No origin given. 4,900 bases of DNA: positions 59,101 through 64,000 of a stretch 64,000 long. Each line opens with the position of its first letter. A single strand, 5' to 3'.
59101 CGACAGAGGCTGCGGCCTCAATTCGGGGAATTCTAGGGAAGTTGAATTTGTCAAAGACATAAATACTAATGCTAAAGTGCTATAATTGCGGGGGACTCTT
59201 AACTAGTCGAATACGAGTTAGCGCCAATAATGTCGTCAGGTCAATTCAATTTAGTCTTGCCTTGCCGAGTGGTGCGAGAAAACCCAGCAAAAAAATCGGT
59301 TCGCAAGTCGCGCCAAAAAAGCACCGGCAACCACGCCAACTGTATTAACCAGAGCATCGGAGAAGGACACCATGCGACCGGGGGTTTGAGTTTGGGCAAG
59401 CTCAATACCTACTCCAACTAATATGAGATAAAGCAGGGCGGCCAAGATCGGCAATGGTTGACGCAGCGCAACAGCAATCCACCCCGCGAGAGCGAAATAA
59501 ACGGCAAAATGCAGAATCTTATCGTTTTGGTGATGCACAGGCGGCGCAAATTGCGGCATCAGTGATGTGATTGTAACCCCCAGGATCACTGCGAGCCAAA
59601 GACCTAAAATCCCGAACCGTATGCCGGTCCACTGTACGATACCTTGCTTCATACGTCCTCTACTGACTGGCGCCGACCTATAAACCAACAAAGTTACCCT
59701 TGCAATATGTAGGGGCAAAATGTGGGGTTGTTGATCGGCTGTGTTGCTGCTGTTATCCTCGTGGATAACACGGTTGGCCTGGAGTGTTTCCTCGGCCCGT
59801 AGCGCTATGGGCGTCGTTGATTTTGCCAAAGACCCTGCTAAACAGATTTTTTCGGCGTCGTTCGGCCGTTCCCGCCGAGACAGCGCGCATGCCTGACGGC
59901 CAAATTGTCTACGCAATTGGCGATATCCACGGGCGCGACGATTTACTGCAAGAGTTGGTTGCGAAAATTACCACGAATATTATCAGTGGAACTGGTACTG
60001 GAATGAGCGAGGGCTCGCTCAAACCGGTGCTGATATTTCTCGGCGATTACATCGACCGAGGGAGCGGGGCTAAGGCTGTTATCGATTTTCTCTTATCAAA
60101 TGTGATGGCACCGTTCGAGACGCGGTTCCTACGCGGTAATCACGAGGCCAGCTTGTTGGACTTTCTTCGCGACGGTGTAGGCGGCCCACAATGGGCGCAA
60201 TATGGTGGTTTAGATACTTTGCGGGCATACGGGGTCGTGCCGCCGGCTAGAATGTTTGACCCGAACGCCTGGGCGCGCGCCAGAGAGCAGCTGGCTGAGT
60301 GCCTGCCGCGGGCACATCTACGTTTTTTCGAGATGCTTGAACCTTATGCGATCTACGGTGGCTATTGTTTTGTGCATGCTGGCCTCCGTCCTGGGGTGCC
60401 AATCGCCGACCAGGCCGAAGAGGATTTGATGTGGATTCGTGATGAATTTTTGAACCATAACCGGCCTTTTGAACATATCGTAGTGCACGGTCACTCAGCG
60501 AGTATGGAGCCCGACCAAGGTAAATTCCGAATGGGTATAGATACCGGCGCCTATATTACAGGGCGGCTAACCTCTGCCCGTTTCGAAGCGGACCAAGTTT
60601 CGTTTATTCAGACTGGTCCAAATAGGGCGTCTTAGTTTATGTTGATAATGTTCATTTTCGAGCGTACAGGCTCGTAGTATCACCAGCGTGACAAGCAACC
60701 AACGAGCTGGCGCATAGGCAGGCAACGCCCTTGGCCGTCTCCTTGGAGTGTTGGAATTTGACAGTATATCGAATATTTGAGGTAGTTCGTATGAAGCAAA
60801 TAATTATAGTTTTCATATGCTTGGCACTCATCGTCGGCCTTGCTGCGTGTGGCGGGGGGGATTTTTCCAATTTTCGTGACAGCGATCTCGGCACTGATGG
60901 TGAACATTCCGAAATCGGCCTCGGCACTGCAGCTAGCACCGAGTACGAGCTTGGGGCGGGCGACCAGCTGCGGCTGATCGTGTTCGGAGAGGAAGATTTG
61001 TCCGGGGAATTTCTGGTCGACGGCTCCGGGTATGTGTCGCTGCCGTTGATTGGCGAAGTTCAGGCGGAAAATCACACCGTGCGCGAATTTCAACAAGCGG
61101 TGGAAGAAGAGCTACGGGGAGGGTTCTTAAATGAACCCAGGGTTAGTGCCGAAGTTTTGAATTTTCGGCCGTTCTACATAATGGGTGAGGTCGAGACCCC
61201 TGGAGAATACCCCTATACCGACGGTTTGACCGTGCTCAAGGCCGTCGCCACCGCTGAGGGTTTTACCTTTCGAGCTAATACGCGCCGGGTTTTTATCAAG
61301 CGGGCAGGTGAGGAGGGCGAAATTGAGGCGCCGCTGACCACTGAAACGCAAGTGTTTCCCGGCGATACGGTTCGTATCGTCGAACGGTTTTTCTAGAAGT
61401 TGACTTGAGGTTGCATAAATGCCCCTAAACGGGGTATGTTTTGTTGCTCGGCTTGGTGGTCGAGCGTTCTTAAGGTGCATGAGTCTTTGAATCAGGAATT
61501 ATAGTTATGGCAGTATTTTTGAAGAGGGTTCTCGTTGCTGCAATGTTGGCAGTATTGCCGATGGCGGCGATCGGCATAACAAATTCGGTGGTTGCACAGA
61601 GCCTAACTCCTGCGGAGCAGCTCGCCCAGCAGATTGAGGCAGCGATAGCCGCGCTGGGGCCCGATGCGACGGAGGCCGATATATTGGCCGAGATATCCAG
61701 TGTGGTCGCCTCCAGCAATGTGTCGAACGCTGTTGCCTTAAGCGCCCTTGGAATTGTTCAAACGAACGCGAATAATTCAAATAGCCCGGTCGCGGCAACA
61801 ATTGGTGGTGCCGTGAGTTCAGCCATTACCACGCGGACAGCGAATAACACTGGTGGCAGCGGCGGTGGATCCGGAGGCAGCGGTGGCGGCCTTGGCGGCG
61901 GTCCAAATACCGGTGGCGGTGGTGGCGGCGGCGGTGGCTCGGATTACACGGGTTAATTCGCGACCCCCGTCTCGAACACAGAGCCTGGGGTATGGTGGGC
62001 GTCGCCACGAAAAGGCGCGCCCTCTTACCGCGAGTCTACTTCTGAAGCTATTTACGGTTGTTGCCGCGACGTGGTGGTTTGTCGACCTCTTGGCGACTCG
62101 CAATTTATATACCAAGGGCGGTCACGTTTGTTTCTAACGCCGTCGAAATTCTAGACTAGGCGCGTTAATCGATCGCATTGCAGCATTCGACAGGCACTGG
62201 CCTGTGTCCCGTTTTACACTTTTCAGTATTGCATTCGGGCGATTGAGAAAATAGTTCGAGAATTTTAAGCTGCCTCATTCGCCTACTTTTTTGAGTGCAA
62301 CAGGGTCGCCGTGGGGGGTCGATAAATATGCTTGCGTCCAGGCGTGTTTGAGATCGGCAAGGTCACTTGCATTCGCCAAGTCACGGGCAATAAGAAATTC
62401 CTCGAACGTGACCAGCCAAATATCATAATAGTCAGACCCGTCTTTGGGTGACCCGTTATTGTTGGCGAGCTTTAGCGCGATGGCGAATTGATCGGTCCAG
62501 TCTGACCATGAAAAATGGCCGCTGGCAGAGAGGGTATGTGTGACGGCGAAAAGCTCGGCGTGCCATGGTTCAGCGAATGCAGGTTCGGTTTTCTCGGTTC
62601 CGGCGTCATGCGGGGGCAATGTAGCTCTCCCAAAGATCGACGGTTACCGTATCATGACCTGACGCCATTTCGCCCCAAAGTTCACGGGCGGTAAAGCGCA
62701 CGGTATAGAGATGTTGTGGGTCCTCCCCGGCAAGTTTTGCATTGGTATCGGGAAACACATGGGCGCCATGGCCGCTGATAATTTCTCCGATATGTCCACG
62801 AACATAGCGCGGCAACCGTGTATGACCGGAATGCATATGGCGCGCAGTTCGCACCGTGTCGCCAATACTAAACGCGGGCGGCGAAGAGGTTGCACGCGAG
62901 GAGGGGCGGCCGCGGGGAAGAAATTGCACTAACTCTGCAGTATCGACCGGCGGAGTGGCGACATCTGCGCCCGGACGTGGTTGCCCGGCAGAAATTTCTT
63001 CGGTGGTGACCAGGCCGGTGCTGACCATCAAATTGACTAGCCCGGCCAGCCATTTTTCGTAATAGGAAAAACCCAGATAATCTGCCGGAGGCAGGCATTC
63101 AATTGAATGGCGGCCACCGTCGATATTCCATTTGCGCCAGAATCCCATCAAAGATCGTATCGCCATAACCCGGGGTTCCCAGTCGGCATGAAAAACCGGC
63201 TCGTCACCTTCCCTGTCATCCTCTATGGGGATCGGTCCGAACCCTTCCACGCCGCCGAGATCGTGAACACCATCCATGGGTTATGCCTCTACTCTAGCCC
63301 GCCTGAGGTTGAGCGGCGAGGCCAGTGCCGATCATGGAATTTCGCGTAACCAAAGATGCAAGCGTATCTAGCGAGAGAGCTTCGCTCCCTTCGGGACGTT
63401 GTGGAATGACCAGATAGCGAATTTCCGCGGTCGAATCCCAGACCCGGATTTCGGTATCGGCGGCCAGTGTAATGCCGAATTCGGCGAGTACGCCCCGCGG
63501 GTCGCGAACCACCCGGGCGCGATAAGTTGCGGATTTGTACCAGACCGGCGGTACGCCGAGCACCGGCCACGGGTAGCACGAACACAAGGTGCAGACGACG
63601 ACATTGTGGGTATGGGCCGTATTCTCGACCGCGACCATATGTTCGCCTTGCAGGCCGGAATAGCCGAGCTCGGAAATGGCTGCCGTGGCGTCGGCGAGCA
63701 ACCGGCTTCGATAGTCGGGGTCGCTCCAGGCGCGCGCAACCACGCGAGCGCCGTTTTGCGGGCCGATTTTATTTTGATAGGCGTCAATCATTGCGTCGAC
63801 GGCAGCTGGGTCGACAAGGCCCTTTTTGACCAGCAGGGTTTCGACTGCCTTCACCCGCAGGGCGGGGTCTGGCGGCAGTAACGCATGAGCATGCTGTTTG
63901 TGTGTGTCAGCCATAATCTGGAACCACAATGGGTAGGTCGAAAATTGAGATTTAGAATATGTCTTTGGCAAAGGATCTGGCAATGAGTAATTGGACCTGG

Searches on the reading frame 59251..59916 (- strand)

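Call 70: search_protein_families(library=pfam, proteins=[window:59251-59916:-], max_evalue=0.00001)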
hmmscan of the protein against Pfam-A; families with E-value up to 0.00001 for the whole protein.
window:59251-59916:- (221 aa): 1 family
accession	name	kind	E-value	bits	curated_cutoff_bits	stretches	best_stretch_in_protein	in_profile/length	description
PF04892.17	VanZ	-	4.7e-10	40.6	30.1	1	131-205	56-125/126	VanZ like family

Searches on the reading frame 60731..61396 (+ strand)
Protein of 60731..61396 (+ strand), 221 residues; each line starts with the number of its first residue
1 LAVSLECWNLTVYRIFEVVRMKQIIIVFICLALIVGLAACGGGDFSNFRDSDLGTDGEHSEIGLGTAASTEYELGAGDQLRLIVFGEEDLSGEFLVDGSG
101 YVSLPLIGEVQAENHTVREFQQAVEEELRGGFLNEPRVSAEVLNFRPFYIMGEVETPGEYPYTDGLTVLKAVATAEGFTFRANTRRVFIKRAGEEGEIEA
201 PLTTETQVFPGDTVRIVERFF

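Call 70: search_protein_families(library=pfam, proteins=[window:60731-61396:+], max_evalue=0.00001)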
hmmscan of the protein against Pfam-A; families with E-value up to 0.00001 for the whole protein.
window:60731-61396:+ (221 aa): 3 families
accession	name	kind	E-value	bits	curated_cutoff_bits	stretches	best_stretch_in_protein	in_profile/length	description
PF02563.21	Poly_export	-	6.9e-21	74.7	28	1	67-142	2-76/77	Polysaccharide biosynthesis/export protein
PF22461.2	SLBB_2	-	1.2e-09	38.6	27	1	148-214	3-77/79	SLBB domain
PF10531.15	SLBB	-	3.3e-08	33.7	27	1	148-196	2-49/55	SLBB domain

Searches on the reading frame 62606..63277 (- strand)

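Call 70: search_protein_families(library=pfam, proteins=[window:62606-63277:-], max_evalue=0.00001)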
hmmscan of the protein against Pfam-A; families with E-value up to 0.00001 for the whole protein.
window:62606-63277:- (223 aa): 2 families
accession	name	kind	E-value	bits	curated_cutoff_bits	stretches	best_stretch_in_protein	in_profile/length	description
PF02211.21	NHase_beta_C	-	3.7e-34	117.5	27.7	1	126-221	2-97/98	Nitrile hydratase beta subunit, C-terminal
PF21006.2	NHase_beta_N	-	6.9e-34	116.8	21.5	1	1-109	1-105/115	Nitrile hydratase beta subunit, N-terminal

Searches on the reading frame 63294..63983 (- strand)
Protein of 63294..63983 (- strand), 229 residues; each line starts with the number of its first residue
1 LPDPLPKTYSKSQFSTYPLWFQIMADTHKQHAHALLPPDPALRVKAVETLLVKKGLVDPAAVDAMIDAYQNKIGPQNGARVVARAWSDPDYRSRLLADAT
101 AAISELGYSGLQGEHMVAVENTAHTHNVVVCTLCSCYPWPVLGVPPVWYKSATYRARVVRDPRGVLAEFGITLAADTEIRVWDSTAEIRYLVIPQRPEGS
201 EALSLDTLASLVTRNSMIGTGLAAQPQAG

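Call 70: search_protein_families(library=pfam, proteins=[window:63294-63983:-], max_evalue=0.00001)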
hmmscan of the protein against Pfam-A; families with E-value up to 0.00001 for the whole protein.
window:63294-63983:- (229 aa): 2 families
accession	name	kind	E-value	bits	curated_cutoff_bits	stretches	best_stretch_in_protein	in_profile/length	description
PF02979.21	NHase_alpha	-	7.8e-89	296.4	27.2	1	40-220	3-183/184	Nitrile hydratase, alpha chain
PF14407.11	Frankia_peptide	-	1.9e-06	28.5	48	1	80-122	4-45/63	Ribosomally synthesized peptide prototyped by Frankia Franean1_4349.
